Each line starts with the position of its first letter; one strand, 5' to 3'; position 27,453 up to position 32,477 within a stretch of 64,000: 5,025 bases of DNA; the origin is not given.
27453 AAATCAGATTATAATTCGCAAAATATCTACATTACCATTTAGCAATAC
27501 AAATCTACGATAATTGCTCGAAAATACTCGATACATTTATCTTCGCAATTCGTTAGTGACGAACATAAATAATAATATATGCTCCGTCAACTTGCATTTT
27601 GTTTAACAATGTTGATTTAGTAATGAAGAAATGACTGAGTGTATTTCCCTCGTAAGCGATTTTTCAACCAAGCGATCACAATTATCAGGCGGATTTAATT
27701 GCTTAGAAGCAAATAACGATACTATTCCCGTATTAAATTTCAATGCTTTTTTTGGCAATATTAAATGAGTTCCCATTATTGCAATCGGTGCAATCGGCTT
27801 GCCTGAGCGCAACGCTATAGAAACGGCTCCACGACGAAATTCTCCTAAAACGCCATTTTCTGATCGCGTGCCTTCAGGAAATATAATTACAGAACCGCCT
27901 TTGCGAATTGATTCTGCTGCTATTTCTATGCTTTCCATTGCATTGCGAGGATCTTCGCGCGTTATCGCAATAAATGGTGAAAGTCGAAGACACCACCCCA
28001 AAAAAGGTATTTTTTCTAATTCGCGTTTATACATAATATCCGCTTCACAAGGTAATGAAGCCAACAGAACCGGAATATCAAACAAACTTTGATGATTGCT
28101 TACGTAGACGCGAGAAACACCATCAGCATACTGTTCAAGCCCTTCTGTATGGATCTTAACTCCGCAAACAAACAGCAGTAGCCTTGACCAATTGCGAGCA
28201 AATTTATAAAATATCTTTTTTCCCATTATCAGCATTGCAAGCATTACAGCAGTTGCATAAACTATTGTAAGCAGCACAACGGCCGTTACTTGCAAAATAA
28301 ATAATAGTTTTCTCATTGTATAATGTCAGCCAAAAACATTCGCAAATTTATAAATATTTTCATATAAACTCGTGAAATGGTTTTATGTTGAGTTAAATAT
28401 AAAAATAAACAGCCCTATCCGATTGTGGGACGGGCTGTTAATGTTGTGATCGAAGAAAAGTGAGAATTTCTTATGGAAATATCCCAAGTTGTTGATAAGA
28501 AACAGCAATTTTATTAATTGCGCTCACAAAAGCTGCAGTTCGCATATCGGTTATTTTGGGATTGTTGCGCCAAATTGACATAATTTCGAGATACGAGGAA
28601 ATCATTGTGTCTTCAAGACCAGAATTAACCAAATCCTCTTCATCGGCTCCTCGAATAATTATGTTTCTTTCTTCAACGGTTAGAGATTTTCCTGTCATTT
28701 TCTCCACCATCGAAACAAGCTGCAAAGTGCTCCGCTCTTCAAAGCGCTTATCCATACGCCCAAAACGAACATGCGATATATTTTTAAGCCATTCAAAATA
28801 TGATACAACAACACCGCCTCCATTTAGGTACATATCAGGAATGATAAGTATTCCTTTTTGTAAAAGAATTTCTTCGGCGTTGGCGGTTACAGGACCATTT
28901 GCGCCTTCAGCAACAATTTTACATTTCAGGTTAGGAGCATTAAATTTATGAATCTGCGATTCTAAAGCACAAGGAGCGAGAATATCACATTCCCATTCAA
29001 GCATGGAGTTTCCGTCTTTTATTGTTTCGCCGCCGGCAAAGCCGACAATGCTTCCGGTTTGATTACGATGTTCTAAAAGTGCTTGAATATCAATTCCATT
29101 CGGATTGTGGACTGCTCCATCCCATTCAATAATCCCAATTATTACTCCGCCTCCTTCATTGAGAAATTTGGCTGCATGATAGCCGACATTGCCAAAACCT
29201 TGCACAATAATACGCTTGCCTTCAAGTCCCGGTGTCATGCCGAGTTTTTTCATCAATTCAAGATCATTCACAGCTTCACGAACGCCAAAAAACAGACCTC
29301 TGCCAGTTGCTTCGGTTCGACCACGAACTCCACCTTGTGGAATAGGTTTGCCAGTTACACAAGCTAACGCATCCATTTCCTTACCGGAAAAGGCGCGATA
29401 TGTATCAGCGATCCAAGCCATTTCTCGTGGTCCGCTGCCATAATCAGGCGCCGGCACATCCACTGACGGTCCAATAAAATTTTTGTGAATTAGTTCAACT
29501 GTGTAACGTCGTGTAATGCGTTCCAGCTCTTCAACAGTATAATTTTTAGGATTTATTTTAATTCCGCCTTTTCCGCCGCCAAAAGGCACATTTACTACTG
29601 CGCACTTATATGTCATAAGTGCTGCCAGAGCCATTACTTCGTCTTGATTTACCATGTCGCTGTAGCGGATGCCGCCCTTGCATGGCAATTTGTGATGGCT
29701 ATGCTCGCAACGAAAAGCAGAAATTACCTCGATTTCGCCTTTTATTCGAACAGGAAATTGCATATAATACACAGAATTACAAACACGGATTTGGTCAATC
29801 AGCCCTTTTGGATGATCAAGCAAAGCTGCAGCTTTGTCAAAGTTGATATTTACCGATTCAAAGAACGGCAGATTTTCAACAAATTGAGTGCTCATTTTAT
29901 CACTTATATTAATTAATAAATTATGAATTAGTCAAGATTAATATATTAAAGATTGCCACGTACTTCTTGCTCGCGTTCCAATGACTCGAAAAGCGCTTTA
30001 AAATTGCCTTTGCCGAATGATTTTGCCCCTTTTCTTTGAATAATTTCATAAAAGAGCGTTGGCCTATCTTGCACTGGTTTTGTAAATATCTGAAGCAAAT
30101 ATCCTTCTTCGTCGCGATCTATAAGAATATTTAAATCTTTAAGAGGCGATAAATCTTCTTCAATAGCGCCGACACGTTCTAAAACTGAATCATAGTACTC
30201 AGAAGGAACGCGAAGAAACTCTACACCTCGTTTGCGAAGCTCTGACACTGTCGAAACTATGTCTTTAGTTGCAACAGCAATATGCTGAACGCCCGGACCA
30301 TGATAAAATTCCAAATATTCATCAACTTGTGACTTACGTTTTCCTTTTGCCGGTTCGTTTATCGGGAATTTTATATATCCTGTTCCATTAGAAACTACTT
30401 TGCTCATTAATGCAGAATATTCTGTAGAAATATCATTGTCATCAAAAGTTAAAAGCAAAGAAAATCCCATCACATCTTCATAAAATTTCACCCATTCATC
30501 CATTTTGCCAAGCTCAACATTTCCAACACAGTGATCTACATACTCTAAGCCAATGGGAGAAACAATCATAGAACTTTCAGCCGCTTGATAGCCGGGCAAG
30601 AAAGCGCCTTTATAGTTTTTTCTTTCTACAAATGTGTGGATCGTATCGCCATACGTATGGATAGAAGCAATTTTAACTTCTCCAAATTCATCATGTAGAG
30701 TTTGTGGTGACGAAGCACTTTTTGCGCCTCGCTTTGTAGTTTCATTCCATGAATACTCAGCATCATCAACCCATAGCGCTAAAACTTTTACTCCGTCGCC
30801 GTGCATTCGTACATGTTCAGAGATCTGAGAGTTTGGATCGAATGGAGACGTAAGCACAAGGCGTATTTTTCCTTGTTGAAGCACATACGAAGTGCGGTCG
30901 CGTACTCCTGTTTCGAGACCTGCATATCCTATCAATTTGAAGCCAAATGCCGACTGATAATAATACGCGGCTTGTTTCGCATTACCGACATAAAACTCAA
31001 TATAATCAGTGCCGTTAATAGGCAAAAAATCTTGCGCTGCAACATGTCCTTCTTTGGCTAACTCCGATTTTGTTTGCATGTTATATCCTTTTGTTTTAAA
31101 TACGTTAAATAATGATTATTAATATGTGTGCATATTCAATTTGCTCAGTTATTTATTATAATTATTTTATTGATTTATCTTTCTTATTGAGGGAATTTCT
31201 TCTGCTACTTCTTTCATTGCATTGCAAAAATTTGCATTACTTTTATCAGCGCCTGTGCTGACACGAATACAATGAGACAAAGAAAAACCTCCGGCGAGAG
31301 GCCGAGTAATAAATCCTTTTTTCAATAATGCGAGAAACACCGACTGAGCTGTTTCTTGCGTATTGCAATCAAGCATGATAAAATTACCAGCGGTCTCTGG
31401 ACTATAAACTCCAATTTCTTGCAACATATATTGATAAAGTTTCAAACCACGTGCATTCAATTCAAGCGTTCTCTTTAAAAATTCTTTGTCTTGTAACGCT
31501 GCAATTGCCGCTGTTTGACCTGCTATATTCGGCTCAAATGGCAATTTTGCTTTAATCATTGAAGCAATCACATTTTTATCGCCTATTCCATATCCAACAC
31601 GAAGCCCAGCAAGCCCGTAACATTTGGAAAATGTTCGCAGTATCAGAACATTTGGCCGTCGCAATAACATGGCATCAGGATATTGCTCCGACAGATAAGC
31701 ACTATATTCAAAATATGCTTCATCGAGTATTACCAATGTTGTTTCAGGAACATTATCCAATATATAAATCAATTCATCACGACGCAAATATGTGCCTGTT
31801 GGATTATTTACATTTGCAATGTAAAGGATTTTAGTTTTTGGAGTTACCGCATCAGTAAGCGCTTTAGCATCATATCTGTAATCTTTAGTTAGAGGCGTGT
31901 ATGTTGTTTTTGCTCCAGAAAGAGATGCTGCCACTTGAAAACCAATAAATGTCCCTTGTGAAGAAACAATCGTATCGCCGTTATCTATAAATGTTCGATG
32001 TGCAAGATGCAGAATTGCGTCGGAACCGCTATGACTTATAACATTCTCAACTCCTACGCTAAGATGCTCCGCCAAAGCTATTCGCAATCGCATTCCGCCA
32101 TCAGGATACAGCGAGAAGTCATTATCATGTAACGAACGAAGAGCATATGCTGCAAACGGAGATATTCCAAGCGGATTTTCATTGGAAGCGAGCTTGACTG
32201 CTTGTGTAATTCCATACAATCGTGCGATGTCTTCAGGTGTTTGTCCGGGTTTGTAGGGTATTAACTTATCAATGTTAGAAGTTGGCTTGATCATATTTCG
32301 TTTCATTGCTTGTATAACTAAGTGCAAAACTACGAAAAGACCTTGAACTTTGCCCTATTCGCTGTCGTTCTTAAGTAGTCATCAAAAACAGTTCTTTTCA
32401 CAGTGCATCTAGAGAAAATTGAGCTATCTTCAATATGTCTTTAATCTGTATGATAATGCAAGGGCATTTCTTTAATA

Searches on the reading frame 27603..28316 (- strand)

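Call 42: search_protein_families(library=pfam, proteins=[window:27603-28316:-], max_evalue=0.0001)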
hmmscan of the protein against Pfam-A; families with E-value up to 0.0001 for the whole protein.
window:27603-28316:- (237 aa): 1 family
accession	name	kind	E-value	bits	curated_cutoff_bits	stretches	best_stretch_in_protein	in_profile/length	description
PF01553.26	Acyltransferase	-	4.5e-29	101.4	23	1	55-180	2-131/132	Acyltransferase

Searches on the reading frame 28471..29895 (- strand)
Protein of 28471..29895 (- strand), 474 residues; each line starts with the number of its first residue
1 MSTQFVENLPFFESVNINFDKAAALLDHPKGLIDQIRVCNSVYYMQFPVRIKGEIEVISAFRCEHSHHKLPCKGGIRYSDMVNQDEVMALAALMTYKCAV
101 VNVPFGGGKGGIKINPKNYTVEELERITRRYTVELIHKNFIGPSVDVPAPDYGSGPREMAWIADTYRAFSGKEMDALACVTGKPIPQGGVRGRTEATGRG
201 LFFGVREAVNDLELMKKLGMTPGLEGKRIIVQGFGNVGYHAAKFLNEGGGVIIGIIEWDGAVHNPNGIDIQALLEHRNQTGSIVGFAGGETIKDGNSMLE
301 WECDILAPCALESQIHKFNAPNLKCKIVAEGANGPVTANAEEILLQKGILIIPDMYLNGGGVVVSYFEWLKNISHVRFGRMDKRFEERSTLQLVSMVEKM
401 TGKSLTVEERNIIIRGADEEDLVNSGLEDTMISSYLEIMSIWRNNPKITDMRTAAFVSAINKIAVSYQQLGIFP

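Call 42: search_protein_families(library=pfam, proteins=[window:28471-29895:-], max_evalue=0.0001)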
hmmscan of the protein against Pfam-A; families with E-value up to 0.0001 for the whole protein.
window:28471-29895:- (474 aa): 3 families
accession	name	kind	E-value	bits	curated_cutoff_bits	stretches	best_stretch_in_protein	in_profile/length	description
PF00208.27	ELFV_dehydrog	-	3.6e-58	197.5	23.4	1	188-410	1-224/241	Glutamate/Leucine/Phenylalanine/Valine dehydrogenase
PF02812.23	ELFV_dehydrog_N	-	1.6e-49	167.3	25.3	1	42-167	4-128/129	Glu/Leu/Phe/Val dehydrogenase, dimerisation domain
PF05088.18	Bac_GDH_CD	-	2.1e-05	23.7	22.8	0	317-373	396-452/497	Bacterial NAD-glutamate dehydrogenase, catalytic domain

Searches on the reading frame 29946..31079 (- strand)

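Call 42: search_protein_families(library=pfam, proteins=[window:29946-31079:-], max_evalue=0.0001)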
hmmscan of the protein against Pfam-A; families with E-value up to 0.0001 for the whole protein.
window:29946-31079:- (377 aa): 3 families
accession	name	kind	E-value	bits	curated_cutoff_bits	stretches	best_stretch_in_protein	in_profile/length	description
PF00903.31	Glyoxalase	-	3.4e-23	82.8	20.6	2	190-329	9-119/121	Glyoxalase/Bleomycin resistance protein/Dioxygenase superfamily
PF13669.12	Glyoxalase_4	-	6.1e-15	55.9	27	2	27-124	3-96/109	Glyoxalase/Bleomycin resistance protein/Dioxygenase superfamily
PF14696.12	Glyoxalase_5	-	2.9e-10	40.9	27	1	21-155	7-128/139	Hydroxyphenylpyruvate dioxygenase, HPPD, N-terminal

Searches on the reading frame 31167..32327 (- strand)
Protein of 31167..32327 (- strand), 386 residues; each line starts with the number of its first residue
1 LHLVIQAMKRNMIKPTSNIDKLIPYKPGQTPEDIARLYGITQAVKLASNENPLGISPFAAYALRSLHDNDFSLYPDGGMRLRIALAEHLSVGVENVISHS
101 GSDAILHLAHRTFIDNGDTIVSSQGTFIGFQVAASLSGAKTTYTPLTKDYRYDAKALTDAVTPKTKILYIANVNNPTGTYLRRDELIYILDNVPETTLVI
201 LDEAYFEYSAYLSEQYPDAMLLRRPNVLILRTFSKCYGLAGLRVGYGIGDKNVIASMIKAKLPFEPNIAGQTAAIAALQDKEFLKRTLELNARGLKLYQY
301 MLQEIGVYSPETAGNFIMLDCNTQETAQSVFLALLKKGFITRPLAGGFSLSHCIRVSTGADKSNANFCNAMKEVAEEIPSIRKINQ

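Call 36: search_protein_families(library=pfam, proteins=[window:31167-32327:-], max_evalue=0.001)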
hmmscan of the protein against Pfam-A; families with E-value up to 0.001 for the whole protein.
window:31167-32327:- (386 aa): 4 families
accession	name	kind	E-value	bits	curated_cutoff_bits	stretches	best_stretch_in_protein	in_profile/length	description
PF00155.27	Aminotran_1_2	-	6.8e-48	164.1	19.7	1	43-369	3-356/361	Aminotransferase class I and II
PF00266.25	Aminotran_5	-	1.6e-06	27.8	21.5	1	106-202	78-175/371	Aminotransferase class-V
PF01041.23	DegT_DnrJ_EryC1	-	0.00017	21.3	19.8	1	91-169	37-117/360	DegT/DnrJ/EryC1/StrS aminotransferase family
PF01053.26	Cys_Met_Meta_PP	-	0.00052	19.1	27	1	89-179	64-152/381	Cys/Met metabolism PLP-dependent enzyme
